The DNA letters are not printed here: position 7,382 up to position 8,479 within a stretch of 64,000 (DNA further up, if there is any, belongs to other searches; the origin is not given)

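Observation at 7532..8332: Eukaryote-type phosphoethanolamine N-methyltransferase-like gene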

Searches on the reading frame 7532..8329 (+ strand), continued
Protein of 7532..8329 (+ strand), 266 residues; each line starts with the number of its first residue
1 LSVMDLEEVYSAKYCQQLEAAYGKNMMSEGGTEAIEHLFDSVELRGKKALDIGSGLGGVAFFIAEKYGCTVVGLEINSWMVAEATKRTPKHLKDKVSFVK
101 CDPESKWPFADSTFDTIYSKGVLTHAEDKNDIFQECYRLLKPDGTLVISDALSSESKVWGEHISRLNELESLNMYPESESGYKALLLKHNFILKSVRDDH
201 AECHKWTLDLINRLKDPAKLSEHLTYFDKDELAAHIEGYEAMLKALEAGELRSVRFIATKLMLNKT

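Call 57: search_protein_families(library=pfam, proteins=[P0009, P0020, P0082, P0088, P0022, P0049, P0050, P0013, P0224, P0231], max_evalue=0.001)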
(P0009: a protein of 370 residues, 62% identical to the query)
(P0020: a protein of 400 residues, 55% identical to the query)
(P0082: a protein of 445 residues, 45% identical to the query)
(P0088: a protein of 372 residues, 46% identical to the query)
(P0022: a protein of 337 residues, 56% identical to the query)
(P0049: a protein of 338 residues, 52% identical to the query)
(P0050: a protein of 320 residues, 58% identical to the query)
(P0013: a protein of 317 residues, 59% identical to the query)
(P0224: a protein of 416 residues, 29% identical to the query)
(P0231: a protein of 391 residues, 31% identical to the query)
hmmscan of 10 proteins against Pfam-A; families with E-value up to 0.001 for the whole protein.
P0009 (370 aa): 13 families
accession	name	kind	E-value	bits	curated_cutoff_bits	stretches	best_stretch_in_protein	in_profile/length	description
PF08241.18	Methyltransf_11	-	2e-21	76.8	21.2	1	161-259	1-95/95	Methyltransferase domain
PF13847.12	Methyltransf_31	-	1.1e-18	67.8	27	1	157-279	4-127/145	Methyltransferase domain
PF13649.12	Methyltransf_25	-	3.9e-18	66.4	27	1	161-255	2-97/97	Methyltransferase domain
PF13489.12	Methyltransf_23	-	1.7e-15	57.6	27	1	149-306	16-163/164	Methyltransferase domain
PF06108.18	DUF952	-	3.3e-15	56.2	23.7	1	16-103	2-89/90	Protein of unknown function (DUF952)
PF08242.18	Methyltransf_12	-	3.2e-13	50.7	30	1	161-257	1-98/98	Methyltransferase domain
PF01209.24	Ubie_methyltran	-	1.9e-11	44.2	20.1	1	154-259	45-151/233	ubiE/COQ5 methyltransferase family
PF05891.18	Methyltransf_PK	-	1.2e-07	32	27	1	158-268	57-168/218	AdoMet dependent proline di-methyltransferase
PF08003.17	Methyltransf_9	-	3e-07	30.2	23.8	1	154-356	113-309/315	Protein of unknown function (DUF1698)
PF02353.26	CMAS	-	3.4e-05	23.7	27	1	143-273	48-178/273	Mycolic acid cyclopropane synthetase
PF05175.20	MTS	-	3.7e-05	23.9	23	1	138-259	16-138/170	Methyltransferase small domain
PF03141.22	Methyltransf_29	-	0.00022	20.4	23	1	136-281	92-238/506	Putative S-adenosyl-L-methionine-dependent methyltransferase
PF01739.24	CheR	-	0.00032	20.7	27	0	197-263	110-179/195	CheR methyltransferase, SAM binding domain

P0020 (400 aa): 10 families
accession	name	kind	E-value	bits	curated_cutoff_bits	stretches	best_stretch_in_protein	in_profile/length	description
PF13489.12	Methyltransf_23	-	3.5e-13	50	27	1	66-218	20-163/164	Methyltransferase domain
PF08241.18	Methyltransf_11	-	6.9e-13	49.5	21.2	1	73-171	1-95/95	Methyltransferase domain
PF13847.12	Methyltransf_31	-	6.6e-12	45.8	27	1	68-177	3-115/145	Methyltransferase domain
PF13649.12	Methyltransf_25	-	2.8e-11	44.4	27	1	73-167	2-97/97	Methyltransferase domain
PF02353.26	CMAS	-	4.5e-10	39.7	27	1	55-208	48-200/273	Mycolic acid cyclopropane synthetase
PF08242.18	Methyltransf_12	-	1.5e-09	38.9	30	1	73-169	1-98/98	Methyltransferase domain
PF07883.17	Cupin_2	-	5.1e-06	26.5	27.2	1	336-378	15-57/70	Cupin domain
PF08003.17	Methyltransf_9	-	4.6e-05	23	23.8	1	66-264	113-305/315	Protein of unknown function (DUF1698)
PF05891.18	Methyltransf_PK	-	0.00016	21.7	27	1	69-180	56-168/218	AdoMet dependent proline di-methyltransferase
PF01739.24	CheR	-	0.00089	19.2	27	0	110-176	111-180/195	CheR methyltransferase, SAM binding domain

P0082 (445 aa): 13 families
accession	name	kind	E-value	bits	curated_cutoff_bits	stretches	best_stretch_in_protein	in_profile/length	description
PF08241.18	Methyltransf_11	-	9.8e-25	87.5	21.2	1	64-162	1-95/95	Methyltransferase domain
PF13649.12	Methyltransf_25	-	4.3e-20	72.7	27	1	64-158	2-97/97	Methyltransferase domain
PF13847.12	Methyltransf_31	-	2.4e-19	69.9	27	1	60-166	4-113/145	Methyltransferase domain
PF08242.18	Methyltransf_12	-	5.1e-18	66.1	30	1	64-160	1-98/98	Methyltransferase domain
PF13489.12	Methyltransf_23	-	7.2e-15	55.5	27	1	57-175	20-130/164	Methyltransferase domain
PF01209.24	Ubie_methyltran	-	7.3e-15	55.4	20.1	1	57-165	45-154/233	ubiE/COQ5 methyltransferase family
PF02353.26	CMAS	-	1.5e-07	31.4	27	1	59-219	62-224/273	Mycolic acid cyclopropane synthetase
PF05891.18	Methyltransf_PK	-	4.3e-06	26.8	27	1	59-168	55-165/218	AdoMet dependent proline di-methyltransferase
PF05175.20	MTS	-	3.7e-05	23.9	23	1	37-162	11-138/170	Methyltransferase small domain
PF08003.17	Methyltransf_9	-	8.4e-05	22.1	23.8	1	58-165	114-220/315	Protein of unknown function (DUF1698)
PF20922.3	Anamorsin_N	-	0.00015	22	27.1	1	123-172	47-97/163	Anamorsin, N-terminal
PF07021.18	MetW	-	0.00062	19.9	21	0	58-155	12-103/193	Methionine biosynthesis protein MetW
PF01728.25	FtsJ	-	0.00091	19.6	24.1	0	57-140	20-105/181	FtsJ-like methyltransferase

P0088 (372 aa): 12 families
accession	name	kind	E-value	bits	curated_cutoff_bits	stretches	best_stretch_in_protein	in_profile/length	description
PF08241.18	Methyltransf_11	-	4.3e-24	85.4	21.2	1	47-145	1-95/95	Methyltransferase domain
PF13649.12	Methyltransf_25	-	3e-20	73.1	27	1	47-141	2-97/97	Methyltransferase domain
PF13847.12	Methyltransf_31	-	7.3e-20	71.6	27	1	43-149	4-113/145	Methyltransferase domain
PF08242.18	Methyltransf_12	-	6.5e-18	65.7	30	1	47-143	1-98/98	Methyltransferase domain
PF13489.12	Methyltransf_23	-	1.2e-15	58.1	27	1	40-160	20-132/164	Methyltransferase domain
PF01209.24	Ubie_methyltran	-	1.9e-15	57.3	20.1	1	40-148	45-154/233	ubiE/COQ5 methyltransferase family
PF02353.26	CMAS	-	2.1e-07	31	27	1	42-154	62-173/273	Mycolic acid cyclopropane synthetase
PF05891.18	Methyltransf_PK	-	3.7e-06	27.1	27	1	41-151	54-165/218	AdoMet dependent proline di-methyltransferase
PF05175.20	MTS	-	1.7e-05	25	23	1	20-145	11-138/170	Methyltransferase small domain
PF08003.17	Methyltransf_9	-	1.9e-05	24.2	23.8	1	41-147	114-219/315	Protein of unknown function (DUF1698)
PF07021.18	MetW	-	2.4e-05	24.5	21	1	41-138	12-103/193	Methionine biosynthesis protein MetW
PF20922.3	Anamorsin_N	-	5.5e-05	23.4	27.1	1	106-198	47-137/163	Anamorsin, N-terminal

P0022 (337 aa): 11 families
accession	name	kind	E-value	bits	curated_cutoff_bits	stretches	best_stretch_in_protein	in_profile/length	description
PF13489.12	Methyltransf_23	-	4.4e-14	53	27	1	66-224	13-161/164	Methyltransferase domain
PF08241.18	Methyltransf_11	-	2.8e-13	50.8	21.2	1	81-179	1-95/95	Methyltransferase domain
PF13847.12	Methyltransf_31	-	2.5e-12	47.1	27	1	77-187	4-117/145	Methyltransferase domain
PF13649.12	Methyltransf_25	-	5.8e-11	43.4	27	1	81-175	2-97/97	Methyltransferase domain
PF08242.18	Methyltransf_12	-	6e-09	37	30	1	81-177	1-98/98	Methyltransferase domain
PF02353.26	CMAS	-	2.3e-07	30.9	27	1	76-208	62-192/273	Mycolic acid cyclopropane synthetase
PF08003.17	Methyltransf_9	-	4e-05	23.2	23.8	1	74-277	113-310/315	Protein of unknown function (DUF1698)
PF05891.18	Methyltransf_PK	-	8.4e-05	22.6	27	1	78-188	57-168/218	AdoMet dependent proline di-methyltransferase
PF01209.24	Ubie_methyltran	-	0.0002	21.2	20.1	1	75-180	46-152/233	ubiE/COQ5 methyltransferase family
PF05175.20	MTS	-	0.00026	21.1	23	1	62-179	16-138/170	Methyltransferase small domain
PF01739.24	CheR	-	0.00094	19.1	27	0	120-180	113-174/195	CheR methyltransferase, SAM binding domain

P0049 (338 aa): 9 families
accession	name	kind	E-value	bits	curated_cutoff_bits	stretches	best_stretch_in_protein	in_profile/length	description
PF08241.18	Methyltransf_11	-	4e-16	59.9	21.2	1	123-221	1-95/95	Methyltransferase domain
PF13847.12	Methyltransf_31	-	3.7e-15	56.3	27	1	119-224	4-112/145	Methyltransferase domain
PF13489.12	Methyltransf_23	-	9.9e-15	55.1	27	1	117-268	21-163/164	Methyltransferase domain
PF13649.12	Methyltransf_25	-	1.1e-14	55.3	27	1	123-217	2-97/97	Methyltransferase domain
PF08242.18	Methyltransf_12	-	1.2e-12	48.9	30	1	123-219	1-98/98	Methyltransferase domain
PF05891.18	Methyltransf_PK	-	3.1e-08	33.9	27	1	119-228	56-166/218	AdoMet dependent proline di-methyltransferase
PF02353.26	CMAS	-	7.3e-08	32.5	27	1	107-230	50-173/273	Mycolic acid cyclopropane synthetase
PF01209.24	Ubie_methyltran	-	4.8e-06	26.5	20.1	1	116-222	45-152/233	ubiE/COQ5 methyltransferase family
PF01135.25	PCMT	-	0.00039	20.7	20.3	1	118-191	73-147/210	Protein-L-isoaspartate(D-aspartate) O-methyltransferase (PCMT)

P0050 (320 aa): 9 families
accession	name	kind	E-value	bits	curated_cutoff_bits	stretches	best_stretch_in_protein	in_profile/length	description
PF08241.18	Methyltransf_11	-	1.3e-15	58.2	21.2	1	62-160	1-95/95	Methyltransferase domain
PF13847.12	Methyltransf_31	-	1.1e-14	54.7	27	1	57-167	3-116/145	Methyltransferase domain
PF13649.12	Methyltransf_25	-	7.5e-14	52.6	27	1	62-156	2-97/97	Methyltransferase domain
PF08242.18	Methyltransf_12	-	1.6e-12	48.4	30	1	62-158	1-98/98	Methyltransferase domain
PF13489.12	Methyltransf_23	-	5.4e-12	46.2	27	1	47-207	13-163/164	Methyltransferase domain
PF01209.24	Ubie_methyltran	-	1.6e-06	28.1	20.1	1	56-160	46-151/233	ubiE/COQ5 methyltransferase family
PF02353.26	CMAS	-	1.7e-06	28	27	1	56-170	60-174/273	Mycolic acid cyclopropane synthetase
PF08003.17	Methyltransf_9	-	3.4e-06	26.7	23.8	1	56-253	114-305/315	Protein of unknown function (DUF1698)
PF05891.18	Methyltransf_PK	-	6.7e-05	23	27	1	59-169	57-168/218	AdoMet dependent proline di-methyltransferase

P0013 (317 aa): 10 families
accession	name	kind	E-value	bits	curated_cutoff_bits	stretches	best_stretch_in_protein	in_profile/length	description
PF08241.18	Methyltransf_11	-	2.7e-17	63.6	21.2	1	75-173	1-95/95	Methyltransferase domain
PF13649.12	Methyltransf_25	-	9.2e-15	55.6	27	1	75-169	2-97/97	Methyltransferase domain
PF13489.12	Methyltransf_23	-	1.4e-13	51.3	27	1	68-220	20-163/164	Methyltransferase domain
PF13847.12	Methyltransf_31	-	3e-13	50.1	27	1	71-177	4-113/145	Methyltransferase domain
PF08242.18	Methyltransf_12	-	7.3e-13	49.5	30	1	75-171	1-98/98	Methyltransferase domain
PF02353.26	CMAS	-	1.5e-08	34.7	27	1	57-218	48-212/273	Mycolic acid cyclopropane synthetase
PF05891.18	Methyltransf_PK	-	2e-06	27.9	27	1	69-182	54-168/218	AdoMet dependent proline di-methyltransferase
PF01209.24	Ubie_methyltran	-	2.4e-06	27.5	20.1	1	69-174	46-152/233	ubiE/COQ5 methyltransferase family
PF05175.20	MTS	-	9.4e-05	22.6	23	1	64-173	24-138/170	Methyltransferase small domain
PF08123.19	DOT1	-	0.00048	20.2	23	1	58-164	29-126/205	Histone methylation protein DOT1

P0224 (416 aa): 14 families
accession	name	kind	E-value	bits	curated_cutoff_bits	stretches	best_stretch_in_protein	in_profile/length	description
PF13847.12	Methyltransf_31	-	7.9e-19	68.2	27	1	188-314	4-127/145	Methyltransferase domain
PF08241.18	Methyltransf_11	-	5.4e-18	65.9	21.2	1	192-296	1-95/95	Methyltransferase domain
PF13649.12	Methyltransf_25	-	2.3e-17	63.9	27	1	191-292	1-97/97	Methyltransferase domain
PF08242.18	Methyltransf_12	-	6.1e-13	49.8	30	1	192-294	1-98/98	Methyltransferase domain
PF13489.12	Methyltransf_23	-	9e-12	45.5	27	1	182-341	17-163/164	Methyltransferase domain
PF01209.24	Ubie_methyltran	-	1.7e-09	37.8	20.1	1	185-298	45-153/233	ubiE/COQ5 methyltransferase family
PF02353.26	CMAS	-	3.6e-09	36.8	27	1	187-297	62-165/273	Mycolic acid cyclopropane synthetase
PF01728.25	FtsJ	-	1.7e-05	25.2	24.1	1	177-265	12-97/181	FtsJ-like methyltransferase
PF08003.17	Methyltransf_9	-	4.9e-05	22.9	23.8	1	185-299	113-220/315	Protein of unknown function (DUF1698)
PF13679.12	Methyltransf_32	-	7e-05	23.3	27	1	187-257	25-99/143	Methyltransferase domain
PF07021.18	MetW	-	0.00026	21.1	21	1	187-269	13-85/193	Methionine biosynthesis protein MetW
PF05175.20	MTS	-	0.0003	20.9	23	1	187-244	31-88/170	Methyltransferase small domain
PF05891.18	Methyltransf_PK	-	0.00036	20.6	27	1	189-304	57-167/218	AdoMet dependent proline di-methyltransferase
PF01739.24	CheR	-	0.00037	20.4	27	1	218-298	98-175/195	CheR methyltransferase, SAM binding domain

P0231 (391 aa): 13 families
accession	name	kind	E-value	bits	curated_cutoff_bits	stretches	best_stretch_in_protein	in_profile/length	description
PF08241.18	Methyltransf_11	-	3.3e-21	76.2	21.2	1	48-145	1-94/95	Methyltransferase domain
PF13847.12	Methyltransf_31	-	4.1e-21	75.6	27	1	43-148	3-111/145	Methyltransferase domain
PF13649.12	Methyltransf_25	-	2.1e-19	70.4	27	1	47-142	1-97/97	Methyltransferase domain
PF05899.18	Cupin_3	-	2e-18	66.3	23.5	1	310-381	3-74/74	EutQ-like cupin domain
PF08242.18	Methyltransf_12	-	1.2e-13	52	30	1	48-144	1-98/98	Methyltransferase domain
PF13489.12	Methyltransf_23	-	1.8e-11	44.5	27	1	37-166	16-138/164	Methyltransferase domain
PF01209.24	Ubie_methyltran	-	2.2e-10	40.7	20.1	1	41-150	45-155/233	ubiE/COQ5 methyltransferase family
PF05175.20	MTS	-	9.4e-07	29.1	23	1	36-159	26-153/170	Methyltransferase small domain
PF02353.26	CMAS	-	1.8e-05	24.6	27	1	40-145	58-163/273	Mycolic acid cyclopropane synthetase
PF08003.17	Methyltransf_9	-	2e-05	24.2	23.8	1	41-123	113-194/315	Protein of unknown function (DUF1698)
PF06325.19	PrmA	-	4e-05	23.7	22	1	38-145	156-257/296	Ribosomal protein L11 methyltransferase (PrmA)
PF07883.17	Cupin_2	-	7.1e-05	22.9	27.2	1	323-366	10-51/70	Cupin domain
PF01728.25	FtsJ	-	0.00045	20.6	24.1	0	40-89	19-70/181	FtsJ-like methyltransferase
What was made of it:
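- Tried and rejected: Some homologues carry DUF952, Cupin_2 or an EutQ-like Cupin_3 domain (call 57).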
